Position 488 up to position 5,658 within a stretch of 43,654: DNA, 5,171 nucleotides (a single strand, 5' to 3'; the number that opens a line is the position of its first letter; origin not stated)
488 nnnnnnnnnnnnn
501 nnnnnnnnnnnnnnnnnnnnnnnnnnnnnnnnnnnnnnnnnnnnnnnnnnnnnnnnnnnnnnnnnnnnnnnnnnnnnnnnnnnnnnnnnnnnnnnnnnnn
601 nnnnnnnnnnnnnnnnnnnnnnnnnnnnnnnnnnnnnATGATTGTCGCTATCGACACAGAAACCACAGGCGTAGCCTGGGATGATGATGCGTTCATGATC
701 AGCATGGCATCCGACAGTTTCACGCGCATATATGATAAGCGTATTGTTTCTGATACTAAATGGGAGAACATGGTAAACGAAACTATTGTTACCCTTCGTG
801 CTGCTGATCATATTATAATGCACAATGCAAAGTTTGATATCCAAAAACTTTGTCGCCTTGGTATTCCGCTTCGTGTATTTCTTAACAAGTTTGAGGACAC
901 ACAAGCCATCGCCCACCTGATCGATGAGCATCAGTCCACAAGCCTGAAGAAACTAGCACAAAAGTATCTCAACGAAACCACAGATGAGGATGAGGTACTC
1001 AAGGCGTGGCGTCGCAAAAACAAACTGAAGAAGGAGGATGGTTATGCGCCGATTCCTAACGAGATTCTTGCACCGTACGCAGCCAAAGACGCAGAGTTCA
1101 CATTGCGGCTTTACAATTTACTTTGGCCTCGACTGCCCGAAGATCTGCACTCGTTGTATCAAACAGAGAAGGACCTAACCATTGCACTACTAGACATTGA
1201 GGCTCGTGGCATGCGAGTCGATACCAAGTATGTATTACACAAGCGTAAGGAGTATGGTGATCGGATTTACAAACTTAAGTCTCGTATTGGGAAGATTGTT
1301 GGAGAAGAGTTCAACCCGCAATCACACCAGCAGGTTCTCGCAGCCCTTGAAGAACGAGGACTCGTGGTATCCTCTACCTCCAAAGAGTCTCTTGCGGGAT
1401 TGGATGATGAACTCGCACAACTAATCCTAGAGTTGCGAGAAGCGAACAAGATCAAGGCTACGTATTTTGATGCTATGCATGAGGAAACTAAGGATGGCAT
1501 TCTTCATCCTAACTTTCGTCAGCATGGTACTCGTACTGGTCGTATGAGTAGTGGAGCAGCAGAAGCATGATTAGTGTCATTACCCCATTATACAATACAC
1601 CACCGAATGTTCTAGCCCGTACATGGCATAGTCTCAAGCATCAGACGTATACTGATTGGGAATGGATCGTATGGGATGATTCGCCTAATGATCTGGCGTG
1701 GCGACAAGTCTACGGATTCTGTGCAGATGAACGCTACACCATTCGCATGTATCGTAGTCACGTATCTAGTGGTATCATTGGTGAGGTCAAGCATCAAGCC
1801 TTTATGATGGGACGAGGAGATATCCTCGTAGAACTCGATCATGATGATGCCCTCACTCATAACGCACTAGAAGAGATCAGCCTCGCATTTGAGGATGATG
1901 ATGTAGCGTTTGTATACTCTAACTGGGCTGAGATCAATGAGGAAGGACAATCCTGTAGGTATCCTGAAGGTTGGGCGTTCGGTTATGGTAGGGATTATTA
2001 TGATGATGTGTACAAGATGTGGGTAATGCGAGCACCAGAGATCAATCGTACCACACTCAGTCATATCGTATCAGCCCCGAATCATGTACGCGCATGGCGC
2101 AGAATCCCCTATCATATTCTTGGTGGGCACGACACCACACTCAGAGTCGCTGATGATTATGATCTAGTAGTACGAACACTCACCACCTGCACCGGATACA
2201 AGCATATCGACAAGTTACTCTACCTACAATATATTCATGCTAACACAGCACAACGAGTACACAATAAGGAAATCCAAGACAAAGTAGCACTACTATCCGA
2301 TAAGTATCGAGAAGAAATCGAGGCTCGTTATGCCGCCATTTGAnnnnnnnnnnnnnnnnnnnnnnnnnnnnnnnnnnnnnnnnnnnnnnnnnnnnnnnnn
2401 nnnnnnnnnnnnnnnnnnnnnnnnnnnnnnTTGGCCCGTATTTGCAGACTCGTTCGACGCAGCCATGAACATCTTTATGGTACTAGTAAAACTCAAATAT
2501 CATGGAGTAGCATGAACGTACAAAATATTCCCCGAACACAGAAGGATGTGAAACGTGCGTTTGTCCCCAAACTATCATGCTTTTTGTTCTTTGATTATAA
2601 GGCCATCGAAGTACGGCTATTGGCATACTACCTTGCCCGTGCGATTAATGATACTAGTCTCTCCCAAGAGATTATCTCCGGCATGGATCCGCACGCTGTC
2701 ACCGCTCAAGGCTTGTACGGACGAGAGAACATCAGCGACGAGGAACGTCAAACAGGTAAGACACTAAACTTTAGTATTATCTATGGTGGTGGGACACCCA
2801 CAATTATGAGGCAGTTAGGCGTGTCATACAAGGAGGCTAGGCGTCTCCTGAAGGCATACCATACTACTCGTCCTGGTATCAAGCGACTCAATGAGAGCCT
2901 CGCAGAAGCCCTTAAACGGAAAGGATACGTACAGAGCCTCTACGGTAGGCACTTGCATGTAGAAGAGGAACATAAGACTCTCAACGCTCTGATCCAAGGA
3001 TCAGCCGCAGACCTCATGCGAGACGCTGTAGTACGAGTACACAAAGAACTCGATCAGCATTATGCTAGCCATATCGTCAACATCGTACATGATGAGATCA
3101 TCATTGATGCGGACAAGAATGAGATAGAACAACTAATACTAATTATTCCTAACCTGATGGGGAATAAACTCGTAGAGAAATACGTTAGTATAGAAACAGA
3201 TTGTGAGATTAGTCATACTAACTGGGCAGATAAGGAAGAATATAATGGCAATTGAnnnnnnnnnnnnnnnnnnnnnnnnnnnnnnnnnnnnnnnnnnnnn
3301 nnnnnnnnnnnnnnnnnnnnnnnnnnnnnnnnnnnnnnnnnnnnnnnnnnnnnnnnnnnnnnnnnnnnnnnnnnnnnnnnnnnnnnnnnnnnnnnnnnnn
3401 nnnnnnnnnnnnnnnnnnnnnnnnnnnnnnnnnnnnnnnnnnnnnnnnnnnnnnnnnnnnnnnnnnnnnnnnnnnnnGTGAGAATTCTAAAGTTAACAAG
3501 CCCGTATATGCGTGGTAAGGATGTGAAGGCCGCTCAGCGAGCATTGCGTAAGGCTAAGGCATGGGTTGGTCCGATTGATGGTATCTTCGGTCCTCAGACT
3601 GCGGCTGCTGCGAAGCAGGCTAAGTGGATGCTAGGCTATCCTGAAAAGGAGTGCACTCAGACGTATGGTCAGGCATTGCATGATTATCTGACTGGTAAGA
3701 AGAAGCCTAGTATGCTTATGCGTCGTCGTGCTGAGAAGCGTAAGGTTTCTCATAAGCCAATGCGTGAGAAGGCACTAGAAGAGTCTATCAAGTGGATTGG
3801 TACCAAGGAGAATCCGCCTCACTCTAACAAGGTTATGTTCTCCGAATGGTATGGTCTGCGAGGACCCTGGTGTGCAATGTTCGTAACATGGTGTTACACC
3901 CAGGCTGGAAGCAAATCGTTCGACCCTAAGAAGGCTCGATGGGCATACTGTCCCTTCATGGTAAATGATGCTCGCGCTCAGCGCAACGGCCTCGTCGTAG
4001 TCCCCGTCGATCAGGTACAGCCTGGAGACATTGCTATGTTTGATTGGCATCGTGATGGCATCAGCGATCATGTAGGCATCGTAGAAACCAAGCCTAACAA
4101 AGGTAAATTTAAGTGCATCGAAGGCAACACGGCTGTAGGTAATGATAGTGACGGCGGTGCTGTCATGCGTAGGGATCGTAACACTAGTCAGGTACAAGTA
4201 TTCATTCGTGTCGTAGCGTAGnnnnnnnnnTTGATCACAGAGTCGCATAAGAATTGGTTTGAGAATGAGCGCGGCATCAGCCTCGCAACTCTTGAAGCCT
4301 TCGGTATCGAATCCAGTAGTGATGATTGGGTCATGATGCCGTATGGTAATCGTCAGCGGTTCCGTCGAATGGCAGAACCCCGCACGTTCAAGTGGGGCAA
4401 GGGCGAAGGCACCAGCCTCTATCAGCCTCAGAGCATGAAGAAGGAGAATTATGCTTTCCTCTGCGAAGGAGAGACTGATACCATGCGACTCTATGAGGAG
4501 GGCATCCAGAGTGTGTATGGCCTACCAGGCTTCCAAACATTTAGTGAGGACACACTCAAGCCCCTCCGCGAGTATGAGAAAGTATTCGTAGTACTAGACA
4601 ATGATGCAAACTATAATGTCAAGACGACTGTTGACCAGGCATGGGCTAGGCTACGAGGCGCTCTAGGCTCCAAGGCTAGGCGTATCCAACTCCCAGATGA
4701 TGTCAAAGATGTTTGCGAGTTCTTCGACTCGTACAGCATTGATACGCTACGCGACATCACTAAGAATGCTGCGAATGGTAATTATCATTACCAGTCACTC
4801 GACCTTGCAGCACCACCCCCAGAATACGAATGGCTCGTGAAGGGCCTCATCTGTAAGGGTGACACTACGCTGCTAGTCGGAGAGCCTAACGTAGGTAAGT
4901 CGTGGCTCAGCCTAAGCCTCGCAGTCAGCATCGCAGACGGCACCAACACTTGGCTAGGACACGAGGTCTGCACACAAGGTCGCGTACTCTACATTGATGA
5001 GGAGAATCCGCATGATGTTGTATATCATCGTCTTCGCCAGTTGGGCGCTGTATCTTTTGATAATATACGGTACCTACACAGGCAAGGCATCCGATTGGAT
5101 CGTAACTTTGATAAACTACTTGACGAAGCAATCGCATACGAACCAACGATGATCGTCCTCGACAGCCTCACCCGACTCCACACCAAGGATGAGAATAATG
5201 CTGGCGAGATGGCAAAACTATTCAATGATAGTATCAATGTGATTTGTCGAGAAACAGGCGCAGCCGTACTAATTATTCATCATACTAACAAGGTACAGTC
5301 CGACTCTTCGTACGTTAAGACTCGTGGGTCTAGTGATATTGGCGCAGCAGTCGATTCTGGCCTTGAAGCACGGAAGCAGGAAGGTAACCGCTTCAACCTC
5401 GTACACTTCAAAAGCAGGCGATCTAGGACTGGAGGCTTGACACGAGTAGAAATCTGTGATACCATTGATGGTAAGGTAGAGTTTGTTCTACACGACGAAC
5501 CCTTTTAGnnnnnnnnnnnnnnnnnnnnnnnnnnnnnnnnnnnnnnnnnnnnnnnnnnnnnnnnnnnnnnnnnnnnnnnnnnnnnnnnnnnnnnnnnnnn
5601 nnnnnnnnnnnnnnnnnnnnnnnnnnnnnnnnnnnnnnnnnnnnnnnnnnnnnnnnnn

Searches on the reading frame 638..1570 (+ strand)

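Call 99: search_protein_families(library=pfam, proteins=[window:638-1570:+], max_evalue=0.001)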
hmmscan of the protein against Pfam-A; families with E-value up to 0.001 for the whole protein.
window:638-1570:+ (310 aa): 2 families
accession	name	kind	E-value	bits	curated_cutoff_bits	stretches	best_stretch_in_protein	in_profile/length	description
PF01612.26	DNA_pol_A_exo1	-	9.7e-19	68.3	23.6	1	3-166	23-172/173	3'-5' exonuclease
PF00476.26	DNA_pol_A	-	2.1e-15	57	34.3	1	200-305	5-123/381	DNA polymerase family A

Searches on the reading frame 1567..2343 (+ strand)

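Call 99: search_protein_families(library=pfam, proteins=[window:1567-2343:+], max_evalue=0.001)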
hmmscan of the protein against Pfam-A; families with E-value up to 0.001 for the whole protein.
window:1567-2343:+ (258 aa): 1 family
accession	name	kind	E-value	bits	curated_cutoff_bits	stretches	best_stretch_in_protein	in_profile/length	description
PF00535.33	Glycos_transf_2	-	7.6e-19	68.7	23.3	1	3-139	1-136/168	Glycosyl transferase family 2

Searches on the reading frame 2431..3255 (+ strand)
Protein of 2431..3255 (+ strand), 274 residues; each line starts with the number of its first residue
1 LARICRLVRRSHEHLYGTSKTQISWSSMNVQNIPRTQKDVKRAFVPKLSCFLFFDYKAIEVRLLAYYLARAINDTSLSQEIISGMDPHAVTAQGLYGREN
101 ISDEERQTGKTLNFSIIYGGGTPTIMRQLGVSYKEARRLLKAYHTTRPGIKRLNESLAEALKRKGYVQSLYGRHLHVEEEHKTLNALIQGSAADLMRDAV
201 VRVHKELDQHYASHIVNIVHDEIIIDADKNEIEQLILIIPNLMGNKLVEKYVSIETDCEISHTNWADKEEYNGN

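Call 99: search_protein_families(library=pfam, proteins=[window:2431-3255:+], max_evalue=0.001)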
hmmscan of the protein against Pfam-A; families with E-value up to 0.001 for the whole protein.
window:2431-3255:+ (274 aa): 1 family
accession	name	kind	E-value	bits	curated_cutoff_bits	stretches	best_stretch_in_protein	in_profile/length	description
PF00476.26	DNA_pol_A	-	1.9e-51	175.6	34.3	1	17-266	115-380/381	DNA polymerase family A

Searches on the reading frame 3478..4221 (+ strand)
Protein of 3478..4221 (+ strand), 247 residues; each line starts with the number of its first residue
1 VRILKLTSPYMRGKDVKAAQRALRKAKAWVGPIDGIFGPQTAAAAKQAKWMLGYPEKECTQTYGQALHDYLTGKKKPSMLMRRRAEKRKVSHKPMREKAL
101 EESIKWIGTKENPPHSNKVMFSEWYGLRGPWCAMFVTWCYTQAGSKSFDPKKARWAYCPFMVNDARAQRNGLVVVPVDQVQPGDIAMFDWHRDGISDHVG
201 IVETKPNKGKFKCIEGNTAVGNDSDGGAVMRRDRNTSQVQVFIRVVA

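Call 99: search_protein_families(library=pfam, proteins=[window:3478-4221:+], max_evalue=0.001)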
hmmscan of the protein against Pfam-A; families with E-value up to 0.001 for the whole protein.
window:3478-4221:+ (247 aa): 2 families
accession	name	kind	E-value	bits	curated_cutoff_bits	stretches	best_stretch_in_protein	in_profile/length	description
PF05257.22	CHAP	-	5.5e-12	46.5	26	1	124-217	1-81/81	CHAP domain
PF01471.23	PG_binding_1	-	6.3e-06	26.7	23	1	12-48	1-37/57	Putative peptidoglycan binding domain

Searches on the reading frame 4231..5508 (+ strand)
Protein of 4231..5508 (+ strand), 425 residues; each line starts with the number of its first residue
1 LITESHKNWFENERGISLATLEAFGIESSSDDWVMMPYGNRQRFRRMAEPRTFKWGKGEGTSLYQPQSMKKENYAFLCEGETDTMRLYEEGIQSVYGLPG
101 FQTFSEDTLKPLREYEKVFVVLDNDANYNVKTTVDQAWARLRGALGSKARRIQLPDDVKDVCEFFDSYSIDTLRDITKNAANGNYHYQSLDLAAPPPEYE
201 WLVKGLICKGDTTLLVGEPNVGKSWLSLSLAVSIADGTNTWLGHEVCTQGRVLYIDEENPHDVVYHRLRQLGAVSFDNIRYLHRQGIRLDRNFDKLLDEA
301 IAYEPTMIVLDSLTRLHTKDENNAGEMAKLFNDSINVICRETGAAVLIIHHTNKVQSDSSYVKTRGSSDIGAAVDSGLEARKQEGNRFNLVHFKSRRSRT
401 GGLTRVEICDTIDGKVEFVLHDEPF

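Call 14: search_protein_families(library=pfam, proteins=[window:4231-5508:+], max_evalue=0.001)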
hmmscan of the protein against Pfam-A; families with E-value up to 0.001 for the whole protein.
window:4231-5508:+ (425 aa): 2 families
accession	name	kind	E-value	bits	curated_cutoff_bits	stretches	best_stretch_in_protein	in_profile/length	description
PF13481.12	AAA_25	-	1.1e-36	126.8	27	1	191-356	14-194/195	AAA domain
PF13155.12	Toprim_2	-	0.00035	21.3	22.1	1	76-163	1-86/88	Toprim-like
